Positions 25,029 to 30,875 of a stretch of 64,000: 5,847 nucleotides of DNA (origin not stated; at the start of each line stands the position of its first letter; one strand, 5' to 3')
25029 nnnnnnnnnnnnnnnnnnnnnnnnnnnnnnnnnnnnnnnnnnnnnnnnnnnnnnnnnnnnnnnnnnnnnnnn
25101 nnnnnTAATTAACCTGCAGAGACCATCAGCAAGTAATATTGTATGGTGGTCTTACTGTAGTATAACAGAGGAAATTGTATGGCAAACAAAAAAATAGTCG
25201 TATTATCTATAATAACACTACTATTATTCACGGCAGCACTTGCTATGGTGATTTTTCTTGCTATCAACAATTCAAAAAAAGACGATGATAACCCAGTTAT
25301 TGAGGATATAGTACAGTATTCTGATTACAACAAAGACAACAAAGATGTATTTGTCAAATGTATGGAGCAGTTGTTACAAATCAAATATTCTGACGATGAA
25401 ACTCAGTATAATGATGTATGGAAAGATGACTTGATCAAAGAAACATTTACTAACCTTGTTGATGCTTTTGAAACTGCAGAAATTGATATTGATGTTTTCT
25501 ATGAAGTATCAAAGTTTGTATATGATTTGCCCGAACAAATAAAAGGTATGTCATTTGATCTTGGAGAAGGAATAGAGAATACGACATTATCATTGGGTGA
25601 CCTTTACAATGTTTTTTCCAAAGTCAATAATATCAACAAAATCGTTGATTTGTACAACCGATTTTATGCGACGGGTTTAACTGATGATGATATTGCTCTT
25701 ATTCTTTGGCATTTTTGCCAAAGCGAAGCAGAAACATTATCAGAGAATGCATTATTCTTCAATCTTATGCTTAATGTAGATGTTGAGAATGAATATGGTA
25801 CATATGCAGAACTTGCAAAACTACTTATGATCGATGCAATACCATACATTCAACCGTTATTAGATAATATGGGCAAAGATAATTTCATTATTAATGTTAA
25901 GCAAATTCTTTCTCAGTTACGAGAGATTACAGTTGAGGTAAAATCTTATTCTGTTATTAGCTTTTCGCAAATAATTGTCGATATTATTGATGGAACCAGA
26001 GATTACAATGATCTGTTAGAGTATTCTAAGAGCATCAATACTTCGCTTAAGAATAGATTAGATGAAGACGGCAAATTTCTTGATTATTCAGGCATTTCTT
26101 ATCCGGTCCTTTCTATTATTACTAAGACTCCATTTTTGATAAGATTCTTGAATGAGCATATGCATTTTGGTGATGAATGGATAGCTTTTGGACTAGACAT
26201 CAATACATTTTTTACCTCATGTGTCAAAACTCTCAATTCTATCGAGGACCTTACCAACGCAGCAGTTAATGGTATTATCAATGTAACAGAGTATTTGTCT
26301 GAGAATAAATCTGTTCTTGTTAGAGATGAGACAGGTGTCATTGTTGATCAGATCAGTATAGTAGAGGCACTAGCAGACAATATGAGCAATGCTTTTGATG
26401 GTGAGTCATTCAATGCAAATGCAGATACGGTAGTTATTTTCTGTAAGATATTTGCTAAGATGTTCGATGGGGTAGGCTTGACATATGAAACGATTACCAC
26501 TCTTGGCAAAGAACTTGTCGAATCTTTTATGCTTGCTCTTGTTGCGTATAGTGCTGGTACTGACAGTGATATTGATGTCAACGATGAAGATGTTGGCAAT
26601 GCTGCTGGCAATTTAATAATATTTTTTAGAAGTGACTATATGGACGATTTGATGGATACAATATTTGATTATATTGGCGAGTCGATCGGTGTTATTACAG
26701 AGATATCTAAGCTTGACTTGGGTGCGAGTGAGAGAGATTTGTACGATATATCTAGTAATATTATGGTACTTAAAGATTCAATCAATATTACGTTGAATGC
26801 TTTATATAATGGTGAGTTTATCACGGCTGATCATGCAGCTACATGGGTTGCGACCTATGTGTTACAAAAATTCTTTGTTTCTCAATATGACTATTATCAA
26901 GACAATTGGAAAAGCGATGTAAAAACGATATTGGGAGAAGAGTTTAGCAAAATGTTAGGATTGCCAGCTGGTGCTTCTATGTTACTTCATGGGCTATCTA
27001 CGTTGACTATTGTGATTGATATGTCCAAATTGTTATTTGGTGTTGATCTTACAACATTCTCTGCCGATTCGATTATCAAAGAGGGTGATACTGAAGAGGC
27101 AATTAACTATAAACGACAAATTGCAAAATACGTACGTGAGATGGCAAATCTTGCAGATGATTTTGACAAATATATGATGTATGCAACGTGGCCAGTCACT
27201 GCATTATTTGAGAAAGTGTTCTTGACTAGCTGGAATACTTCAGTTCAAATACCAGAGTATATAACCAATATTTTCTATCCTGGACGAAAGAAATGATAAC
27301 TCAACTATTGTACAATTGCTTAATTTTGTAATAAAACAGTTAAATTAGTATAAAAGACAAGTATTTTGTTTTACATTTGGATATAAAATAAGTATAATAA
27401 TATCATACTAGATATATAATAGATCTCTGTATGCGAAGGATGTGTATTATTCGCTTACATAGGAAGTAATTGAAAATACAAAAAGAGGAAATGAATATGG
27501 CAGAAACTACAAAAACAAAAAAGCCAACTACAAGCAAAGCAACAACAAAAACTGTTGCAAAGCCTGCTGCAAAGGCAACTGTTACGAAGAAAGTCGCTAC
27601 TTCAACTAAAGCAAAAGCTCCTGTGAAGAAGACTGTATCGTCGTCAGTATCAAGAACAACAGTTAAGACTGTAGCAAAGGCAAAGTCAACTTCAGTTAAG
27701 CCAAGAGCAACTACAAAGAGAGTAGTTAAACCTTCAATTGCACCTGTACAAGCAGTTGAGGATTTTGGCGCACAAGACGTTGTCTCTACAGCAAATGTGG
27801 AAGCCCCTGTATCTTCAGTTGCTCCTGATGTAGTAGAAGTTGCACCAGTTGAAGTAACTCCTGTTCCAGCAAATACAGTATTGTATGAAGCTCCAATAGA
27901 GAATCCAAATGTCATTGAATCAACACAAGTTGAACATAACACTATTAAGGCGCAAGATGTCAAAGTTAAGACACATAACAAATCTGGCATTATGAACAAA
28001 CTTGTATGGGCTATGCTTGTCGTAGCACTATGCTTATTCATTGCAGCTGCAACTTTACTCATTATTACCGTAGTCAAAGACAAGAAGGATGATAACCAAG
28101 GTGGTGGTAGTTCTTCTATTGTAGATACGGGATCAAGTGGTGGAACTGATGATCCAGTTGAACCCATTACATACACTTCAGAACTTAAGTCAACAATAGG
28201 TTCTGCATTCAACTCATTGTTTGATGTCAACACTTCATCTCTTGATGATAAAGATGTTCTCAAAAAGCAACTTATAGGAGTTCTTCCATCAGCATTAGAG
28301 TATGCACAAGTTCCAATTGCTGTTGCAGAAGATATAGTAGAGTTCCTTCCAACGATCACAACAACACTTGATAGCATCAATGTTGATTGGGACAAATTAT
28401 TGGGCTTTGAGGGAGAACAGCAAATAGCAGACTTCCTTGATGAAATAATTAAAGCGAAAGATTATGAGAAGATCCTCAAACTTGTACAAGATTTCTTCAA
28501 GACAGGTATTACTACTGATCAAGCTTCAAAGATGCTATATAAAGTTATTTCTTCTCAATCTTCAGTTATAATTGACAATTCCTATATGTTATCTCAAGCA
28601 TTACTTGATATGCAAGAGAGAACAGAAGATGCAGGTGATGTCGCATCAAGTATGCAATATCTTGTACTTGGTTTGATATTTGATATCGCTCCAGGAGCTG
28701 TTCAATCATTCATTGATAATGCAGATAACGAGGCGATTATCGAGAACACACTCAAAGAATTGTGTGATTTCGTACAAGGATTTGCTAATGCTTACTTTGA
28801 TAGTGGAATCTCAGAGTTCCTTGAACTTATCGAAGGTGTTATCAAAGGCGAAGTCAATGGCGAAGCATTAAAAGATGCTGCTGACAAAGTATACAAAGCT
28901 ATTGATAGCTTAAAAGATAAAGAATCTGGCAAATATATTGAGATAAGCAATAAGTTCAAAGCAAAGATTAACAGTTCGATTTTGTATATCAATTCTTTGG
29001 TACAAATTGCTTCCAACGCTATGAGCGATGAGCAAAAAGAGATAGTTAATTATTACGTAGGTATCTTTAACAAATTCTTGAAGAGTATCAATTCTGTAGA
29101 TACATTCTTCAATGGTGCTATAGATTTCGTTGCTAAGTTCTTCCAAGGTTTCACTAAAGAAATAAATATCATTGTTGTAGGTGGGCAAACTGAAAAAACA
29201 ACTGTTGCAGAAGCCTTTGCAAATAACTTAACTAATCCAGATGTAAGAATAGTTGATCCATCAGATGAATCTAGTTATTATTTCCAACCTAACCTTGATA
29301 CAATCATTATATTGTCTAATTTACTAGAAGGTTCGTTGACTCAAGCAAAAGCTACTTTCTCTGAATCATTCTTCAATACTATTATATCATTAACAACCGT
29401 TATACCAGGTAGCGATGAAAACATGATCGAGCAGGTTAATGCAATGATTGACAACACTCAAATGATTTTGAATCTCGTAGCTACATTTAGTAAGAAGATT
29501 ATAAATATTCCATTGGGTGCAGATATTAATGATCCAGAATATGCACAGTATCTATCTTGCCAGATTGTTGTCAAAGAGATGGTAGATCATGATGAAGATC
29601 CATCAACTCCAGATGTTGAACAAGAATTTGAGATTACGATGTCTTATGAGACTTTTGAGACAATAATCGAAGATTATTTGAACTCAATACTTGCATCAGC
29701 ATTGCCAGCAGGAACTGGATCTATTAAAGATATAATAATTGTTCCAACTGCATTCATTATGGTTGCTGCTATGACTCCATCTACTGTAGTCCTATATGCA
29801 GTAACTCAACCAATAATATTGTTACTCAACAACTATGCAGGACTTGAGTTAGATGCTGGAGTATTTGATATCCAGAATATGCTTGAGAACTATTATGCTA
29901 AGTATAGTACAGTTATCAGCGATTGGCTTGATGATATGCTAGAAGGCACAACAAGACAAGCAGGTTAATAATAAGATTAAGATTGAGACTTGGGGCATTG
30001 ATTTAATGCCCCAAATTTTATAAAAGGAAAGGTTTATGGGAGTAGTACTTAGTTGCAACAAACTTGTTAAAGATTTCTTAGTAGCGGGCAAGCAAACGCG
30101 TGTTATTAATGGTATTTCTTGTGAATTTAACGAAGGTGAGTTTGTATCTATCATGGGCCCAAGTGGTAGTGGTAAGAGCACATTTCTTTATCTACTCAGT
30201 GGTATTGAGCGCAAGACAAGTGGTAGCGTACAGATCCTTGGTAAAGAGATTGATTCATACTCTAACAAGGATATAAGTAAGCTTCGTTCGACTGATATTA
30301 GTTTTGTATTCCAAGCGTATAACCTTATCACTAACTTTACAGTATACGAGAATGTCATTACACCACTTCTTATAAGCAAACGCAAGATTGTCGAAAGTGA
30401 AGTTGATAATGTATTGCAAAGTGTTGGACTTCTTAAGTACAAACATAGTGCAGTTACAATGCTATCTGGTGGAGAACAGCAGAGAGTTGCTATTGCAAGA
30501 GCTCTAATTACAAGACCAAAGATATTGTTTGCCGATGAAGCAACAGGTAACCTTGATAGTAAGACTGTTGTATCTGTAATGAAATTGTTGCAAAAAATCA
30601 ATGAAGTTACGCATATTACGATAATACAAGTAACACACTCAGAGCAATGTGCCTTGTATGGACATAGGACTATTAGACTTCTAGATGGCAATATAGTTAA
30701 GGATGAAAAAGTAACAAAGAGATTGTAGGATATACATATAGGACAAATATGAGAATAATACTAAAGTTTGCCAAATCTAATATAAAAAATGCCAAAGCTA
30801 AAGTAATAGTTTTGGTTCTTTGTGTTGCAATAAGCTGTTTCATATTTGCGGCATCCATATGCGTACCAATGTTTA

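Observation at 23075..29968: Three tandem, full-length paralogs encoding 680-830 aa membrane-anchored proteins of no recognisable family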

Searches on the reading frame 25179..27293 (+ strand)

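Call 7: search_protein_families(library=pfam, proteins=[window:25179-27293:+], max_evalue=0.1)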
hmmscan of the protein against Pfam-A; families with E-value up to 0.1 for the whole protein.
window:25179-27293:+ (705 aa): 1 family
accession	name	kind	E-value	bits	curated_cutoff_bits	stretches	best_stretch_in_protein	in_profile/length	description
PF18381.7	YcaO_C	-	0.058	13.8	26.1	0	21-78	59-112/172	YcaO cyclodehydratase C-terminal domain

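Call 8: search_protein_families(library=ncbifam, proteins=[window:25179-27293:+], max_evalue=1)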
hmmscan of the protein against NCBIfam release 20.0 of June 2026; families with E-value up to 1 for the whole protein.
window:25179-27293:+ (705 aa): 1 family
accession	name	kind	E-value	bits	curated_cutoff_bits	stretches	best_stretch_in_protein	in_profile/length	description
NF005826.1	PRK07718.1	equivalog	0.0046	16.9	140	1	1-48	1-50/143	flagellar basal body-associated protein FliL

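Call 23: search_protein_families(library=phrogs, proteins=[window:25179-27293:+], max_evalue=0.1)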
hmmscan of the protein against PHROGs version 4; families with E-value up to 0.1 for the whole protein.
window:25179-27293:+ (705 aa): 2 families
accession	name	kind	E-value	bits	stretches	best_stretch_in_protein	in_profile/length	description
phrog_21572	-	unknown function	0.0038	18.6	1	77-157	32-111/125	-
phrog_33948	-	unknown function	0.017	15.4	1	246-302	160-217/280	-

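Call 85: search_protein_families(library=padloc, proteins=[window:25179-27293:+], max_evalue=0.01)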
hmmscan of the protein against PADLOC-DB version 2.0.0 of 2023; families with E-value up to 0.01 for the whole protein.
window:25179-27293:+ (705 aa): 0 families

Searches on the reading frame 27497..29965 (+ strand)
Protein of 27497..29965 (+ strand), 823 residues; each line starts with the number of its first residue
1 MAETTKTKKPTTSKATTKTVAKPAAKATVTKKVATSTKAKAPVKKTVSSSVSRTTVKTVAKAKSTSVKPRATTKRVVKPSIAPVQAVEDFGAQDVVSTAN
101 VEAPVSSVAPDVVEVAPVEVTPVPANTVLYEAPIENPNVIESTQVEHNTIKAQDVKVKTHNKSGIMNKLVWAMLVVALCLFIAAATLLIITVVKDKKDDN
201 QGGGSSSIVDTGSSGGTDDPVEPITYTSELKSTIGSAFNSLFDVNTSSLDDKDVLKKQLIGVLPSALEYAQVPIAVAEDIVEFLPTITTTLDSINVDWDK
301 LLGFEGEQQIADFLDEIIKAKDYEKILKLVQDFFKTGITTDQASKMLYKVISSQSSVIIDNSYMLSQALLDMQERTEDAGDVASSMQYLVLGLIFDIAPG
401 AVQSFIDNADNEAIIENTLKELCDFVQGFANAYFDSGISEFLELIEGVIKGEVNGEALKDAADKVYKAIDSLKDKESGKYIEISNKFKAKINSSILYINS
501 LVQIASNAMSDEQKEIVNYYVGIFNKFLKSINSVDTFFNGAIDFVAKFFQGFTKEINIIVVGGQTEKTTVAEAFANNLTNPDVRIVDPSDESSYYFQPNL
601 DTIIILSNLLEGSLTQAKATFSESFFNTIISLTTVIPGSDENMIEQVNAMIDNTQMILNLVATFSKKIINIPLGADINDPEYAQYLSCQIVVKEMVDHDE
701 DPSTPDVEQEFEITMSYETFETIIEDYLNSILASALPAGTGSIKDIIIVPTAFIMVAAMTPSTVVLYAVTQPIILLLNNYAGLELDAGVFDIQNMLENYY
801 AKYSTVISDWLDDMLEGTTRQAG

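Call 7: search_protein_families(library=pfam, proteins=[window:27497-29965:+], max_evalue=0.1)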
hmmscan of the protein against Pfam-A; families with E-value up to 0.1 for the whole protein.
window:27497-29965:+ (823 aa): 0 families

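Call 8: search_protein_families(library=ncbifam, proteins=[window:27497-29965:+], max_evalue=1)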
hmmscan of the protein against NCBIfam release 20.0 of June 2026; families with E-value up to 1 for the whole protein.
window:27497-29965:+ (823 aa): 0 families

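Call 23: search_protein_families(library=phrogs, proteins=[window:27497-29965:+], max_evalue=0.1)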
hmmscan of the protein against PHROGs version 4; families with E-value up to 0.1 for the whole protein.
window:27497-29965:+ (823 aa): 4 families
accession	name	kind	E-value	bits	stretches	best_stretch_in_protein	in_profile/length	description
phrog_18237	-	unknown function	0.026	15.7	0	312-346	6-39/75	-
phrog_1933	-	unknown function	0.039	14.8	1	305-336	37-70/71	-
phrog_21707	-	unknown function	0.042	15.2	0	498-546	38-86/102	-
phrog_1804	-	lysis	0.043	14.7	1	140-197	79-134/136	Rz-like spanin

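Call 85: search_protein_families(library=padloc, proteins=[window:27497-29965:+], max_evalue=0.01)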
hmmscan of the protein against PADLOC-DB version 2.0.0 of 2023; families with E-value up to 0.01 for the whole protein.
window:27497-29965:+ (823 aa): 0 families

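Call 88: find_encoding_contigs(protein=window:27497-29965:+, flank=3000, max_places=4)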
Protein window:27497-29965:+ (823 aa): 4 contigs read that carry it; 4 places shown.
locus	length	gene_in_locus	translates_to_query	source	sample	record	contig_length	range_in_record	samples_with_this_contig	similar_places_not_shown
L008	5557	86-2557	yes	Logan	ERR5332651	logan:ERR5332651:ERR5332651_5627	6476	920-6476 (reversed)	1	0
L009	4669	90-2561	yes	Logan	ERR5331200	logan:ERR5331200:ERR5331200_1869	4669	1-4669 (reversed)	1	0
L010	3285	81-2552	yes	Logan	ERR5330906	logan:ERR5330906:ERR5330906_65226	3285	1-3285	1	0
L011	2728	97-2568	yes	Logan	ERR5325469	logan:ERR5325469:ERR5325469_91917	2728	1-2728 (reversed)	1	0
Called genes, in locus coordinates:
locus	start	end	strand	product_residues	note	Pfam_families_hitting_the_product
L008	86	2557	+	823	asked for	-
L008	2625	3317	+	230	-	PF02463:SMC_N (weak), PF00005:ABC_tran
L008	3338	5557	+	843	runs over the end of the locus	PF02687:FtsX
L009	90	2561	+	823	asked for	-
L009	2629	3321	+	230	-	PF02463:SMC_N (weak), PF00005:ABC_tran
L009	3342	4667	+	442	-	?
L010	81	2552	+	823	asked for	-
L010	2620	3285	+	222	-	?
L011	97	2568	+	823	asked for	-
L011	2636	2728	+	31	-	?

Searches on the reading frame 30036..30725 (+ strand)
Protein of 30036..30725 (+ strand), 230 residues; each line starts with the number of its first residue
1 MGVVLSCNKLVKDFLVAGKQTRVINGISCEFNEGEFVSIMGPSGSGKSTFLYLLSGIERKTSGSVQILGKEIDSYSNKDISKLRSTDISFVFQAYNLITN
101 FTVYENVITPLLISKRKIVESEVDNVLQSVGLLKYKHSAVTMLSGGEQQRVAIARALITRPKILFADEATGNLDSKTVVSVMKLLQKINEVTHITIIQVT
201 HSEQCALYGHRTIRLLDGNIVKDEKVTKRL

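Call 7: search_protein_families(library=pfam, proteins=[window:30036-30725:+], max_evalue=0.1)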
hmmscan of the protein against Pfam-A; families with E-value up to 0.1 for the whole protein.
window:30036-30725:+ (230 aa): 13 families
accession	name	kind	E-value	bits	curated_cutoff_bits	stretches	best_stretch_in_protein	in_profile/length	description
PF00005.33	ABC_tran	-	2.1e-35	122.8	25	1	25-170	2-136/137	ABC transporter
PF02463.25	SMC_N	-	5.4e-07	29.7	40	1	34-204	24-200/220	RecF/RecN/SMC N terminal domain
PF13555.12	AAA_29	-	0.0012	19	27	1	29-51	17-39/61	P-loop containing region of AAA domain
PF13304.12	AAA_21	-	0.0032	18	27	1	37-82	2-59/304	AAA domain, putative AbiEii toxin, Type IV TA system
PF13558.12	SbcC_Walker_B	-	0.0058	17.3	27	0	142-186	32-89/90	SbcC/RAD50-like, Walker B motif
PF03193.22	RsgA_GTPase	-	0.015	15.5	30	1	19-59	92-131/174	RsgA GTPase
PF25199.1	nSTAND_NTPase5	-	0.018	15.3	34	0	33-52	40-59/145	Novel STAND NTPase 5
PF13481.12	AAA_25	-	0.051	13.6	27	0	32-54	31-53/195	AAA domain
PF01712.25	dNK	-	0.061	13.5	27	0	38-119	2-85/203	Deoxynucleoside kinase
PF13191.12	AAA_16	-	0.073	14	32.6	1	33-60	23-51/167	AAA ATPase domain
PF02492.25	cobW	-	0.076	13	20.7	0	37-73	3-38/180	CobW/HypB/UreG, nucleotide-binding domain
PF20703.3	nSTAND1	-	0.085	12.9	27.1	0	27-51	26-50/379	Novel STAND NTPase 1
PF13476.12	AAA_23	-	0.095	13.8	27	0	27-53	13-38/201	AAA domain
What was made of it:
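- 30036..30728 (+): ABC ATPase of the LolD/MacB/BceA/FtsE/YtrE type. Call 7 (ABC_tran, E 2e-35).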

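Call 57: search_solved_structures(query=window:30036-30725:+, max_evalue=1e-30)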
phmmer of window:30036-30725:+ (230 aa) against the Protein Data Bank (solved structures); distinct sequences matched with E-value up to 1e-30: 79 (the best 60 are shown).
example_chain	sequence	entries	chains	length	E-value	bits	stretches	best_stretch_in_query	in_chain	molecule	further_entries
2pcj_A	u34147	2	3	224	4.6e-46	160.7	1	22-222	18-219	Lipoprotein-releasing system ATP-binding protein lolD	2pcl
7v8l_D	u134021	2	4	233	2.4e-45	158.4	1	3-222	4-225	Lipoprotein-releasing system ATP-binding protein LolD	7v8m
7mdy_D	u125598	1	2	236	2.6e-45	158.2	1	3-222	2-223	Lipoprotein-releasing system ATP-binding protein LolD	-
9rlc_D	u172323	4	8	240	2.6e-45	158.2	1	3-222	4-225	Lipoprotein-releasing system ATP-binding protein LolD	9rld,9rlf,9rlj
9rle_D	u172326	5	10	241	2.7e-45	158.2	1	3-222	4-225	Lipoprotein-releasing system ATP-binding protein LolD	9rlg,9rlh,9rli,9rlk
7arh_F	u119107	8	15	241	2.7e-45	158.2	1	3-222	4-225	Lipoprotein-releasing system ATP-binding protein LolD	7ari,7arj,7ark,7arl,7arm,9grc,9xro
7v8i_D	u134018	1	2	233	6.3e-45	157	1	3-222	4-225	Lipoprotein-releasing system ATP-binding protein LolD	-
9gvk_D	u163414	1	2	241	7.1e-45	156.8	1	3-222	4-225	Lipoprotein-releasing system ATP-binding protein LolD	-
7mdx_D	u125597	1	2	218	2.8e-44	154.9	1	3-218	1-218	Lipoprotein-releasing system ATP-binding protein LolD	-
1f3o_A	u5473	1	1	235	2e-43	152.1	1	20-226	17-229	HYPOTHETICAL ABC TRANSPORTER ATP-BINDING PROTEIN MJ0796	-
1l2t_A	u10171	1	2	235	5.3e-43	150.7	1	20-226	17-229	Hypothetical ABC transporter ATP-binding protein MJ0796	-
5xu1_A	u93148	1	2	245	7.2e-43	150.3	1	5-224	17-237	ABC transporter ATP-binding protein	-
7tcg_B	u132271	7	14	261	8.1e-43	150.1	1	3-220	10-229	Bacitracin export ATP-binding protein BceA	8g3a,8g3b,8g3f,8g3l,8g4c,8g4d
8s5g_B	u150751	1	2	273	1e-42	149.8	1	3-220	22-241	Bacitracin export ATP-binding protein BceA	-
9w35_C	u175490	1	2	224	1.6e-42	149.1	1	3-218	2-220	LolD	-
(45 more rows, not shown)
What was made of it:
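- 30036..30728 (+): Call 57 (best PDB matches LolD at 5e-46, then BceA, YtrE, MacB, FtsE).
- On Type VII (MacB/FtsX-fold) ABC transporter - applies to the neighbouring genes 30036-33280: The ATPase is closest to LolD, BceA, YtrE, MacB and FtsE structures (call 57).
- Closest known: BceAB-type and YtrEF-type transporters of Firmicutes. Same: The ATPase is closely similar (BceA 8e-43, YtrE 6e-41, call 57).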

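Call 85: search_protein_families(library=padloc, proteins=[window:30036-30725:+], max_evalue=0.01)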
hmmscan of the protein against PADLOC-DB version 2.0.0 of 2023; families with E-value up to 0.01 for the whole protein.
window:30036-30725:+ (230 aa): 10 families
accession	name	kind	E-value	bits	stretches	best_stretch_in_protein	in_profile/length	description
PDLC04135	mad3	-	2.2e-27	94.6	2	134-217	255-339/374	mads_3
PDLC04140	mad8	-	9.1e-09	33.3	1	22-204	15-235/314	mads_8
PDLC04164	AriA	-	4e-06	24.6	1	79-203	109-233/253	-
PDLC02914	ATPase-Toprim_I-B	-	8.3e-05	19.9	1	143-202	185-244/443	-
PDLC02770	SspC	-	0.00025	17.3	1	8-58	20-72/1047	SspC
PDLC02980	AriA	-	0.00047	18.2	1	38-86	3-63/304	-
PDLC02335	AbiLi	-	0.00052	17.2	0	37-202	79-237/326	AbiLi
PDLC03865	LmuB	-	0.0011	15.3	0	32-52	27-49/1007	-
PDLC00279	PtuA1|PtuA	-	0.0021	15.2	0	19-53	12-45/416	AAA ATPase domain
PDLC03859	LmuB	-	0.0065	13.7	0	28-52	18-42/611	-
